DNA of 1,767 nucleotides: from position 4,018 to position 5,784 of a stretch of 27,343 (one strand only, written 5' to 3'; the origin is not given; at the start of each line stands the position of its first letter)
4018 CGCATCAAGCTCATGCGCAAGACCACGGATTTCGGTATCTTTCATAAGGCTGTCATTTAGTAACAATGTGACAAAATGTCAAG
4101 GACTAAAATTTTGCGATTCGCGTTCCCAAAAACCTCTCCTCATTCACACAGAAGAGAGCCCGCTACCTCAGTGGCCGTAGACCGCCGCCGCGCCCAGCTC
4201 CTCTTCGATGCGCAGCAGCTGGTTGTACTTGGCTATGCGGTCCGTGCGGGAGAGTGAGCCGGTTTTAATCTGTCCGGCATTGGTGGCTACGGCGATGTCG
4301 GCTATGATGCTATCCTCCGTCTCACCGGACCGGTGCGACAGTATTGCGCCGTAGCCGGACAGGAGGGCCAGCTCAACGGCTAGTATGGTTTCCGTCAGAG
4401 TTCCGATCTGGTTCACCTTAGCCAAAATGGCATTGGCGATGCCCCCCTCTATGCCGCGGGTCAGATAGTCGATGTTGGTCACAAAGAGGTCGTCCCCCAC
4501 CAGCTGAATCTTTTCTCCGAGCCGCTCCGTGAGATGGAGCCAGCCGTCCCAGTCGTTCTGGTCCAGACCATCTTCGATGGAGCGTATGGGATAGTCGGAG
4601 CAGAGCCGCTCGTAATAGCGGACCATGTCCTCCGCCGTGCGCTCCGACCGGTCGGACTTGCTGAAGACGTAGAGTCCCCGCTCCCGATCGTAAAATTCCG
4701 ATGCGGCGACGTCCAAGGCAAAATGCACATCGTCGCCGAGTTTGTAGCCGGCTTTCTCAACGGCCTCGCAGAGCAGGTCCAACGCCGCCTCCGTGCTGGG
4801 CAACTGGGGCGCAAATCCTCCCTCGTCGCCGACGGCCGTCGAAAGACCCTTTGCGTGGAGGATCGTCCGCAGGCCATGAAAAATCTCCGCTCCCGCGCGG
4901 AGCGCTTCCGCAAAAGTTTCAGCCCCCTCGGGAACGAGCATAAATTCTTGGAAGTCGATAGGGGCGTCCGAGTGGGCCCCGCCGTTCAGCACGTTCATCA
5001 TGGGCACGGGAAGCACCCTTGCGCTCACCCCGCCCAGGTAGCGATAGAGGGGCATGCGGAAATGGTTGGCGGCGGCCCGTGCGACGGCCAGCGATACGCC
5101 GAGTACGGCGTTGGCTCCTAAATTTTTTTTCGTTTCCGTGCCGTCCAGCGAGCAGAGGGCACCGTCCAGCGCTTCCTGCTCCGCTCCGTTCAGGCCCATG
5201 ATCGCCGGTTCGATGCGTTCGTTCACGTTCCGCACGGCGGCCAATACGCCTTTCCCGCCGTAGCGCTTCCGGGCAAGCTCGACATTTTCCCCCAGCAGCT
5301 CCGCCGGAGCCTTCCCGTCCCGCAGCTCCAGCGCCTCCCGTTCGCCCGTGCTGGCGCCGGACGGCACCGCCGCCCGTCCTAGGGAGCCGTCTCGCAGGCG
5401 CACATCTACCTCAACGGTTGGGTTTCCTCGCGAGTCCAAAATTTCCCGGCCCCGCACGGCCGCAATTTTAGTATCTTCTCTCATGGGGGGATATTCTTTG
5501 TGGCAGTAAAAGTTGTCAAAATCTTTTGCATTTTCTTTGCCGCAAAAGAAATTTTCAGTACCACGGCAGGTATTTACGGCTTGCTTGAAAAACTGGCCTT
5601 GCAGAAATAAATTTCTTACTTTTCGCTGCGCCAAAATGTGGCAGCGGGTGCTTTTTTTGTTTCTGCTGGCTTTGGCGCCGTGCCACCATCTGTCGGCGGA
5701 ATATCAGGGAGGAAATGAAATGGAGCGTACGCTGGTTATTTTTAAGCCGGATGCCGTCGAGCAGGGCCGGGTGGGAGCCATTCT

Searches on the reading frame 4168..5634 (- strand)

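Call 74: search_protein_families(library=pfam, proteins=[window:4168-5634:-], max_evalue=0.001)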
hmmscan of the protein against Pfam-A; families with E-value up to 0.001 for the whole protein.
window:4168-5634:- (488 aa): 2 families
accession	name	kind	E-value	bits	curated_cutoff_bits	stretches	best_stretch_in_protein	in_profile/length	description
PF00113.28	Enolase_C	-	3.1e-124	414.5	21.5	1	206-486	2-287/296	Enolase, C-terminal TIM barrel domain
PF03952.21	Enolase_N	-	5.1e-54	182.4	35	1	57-200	1-131/131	Enolase, N-terminal domain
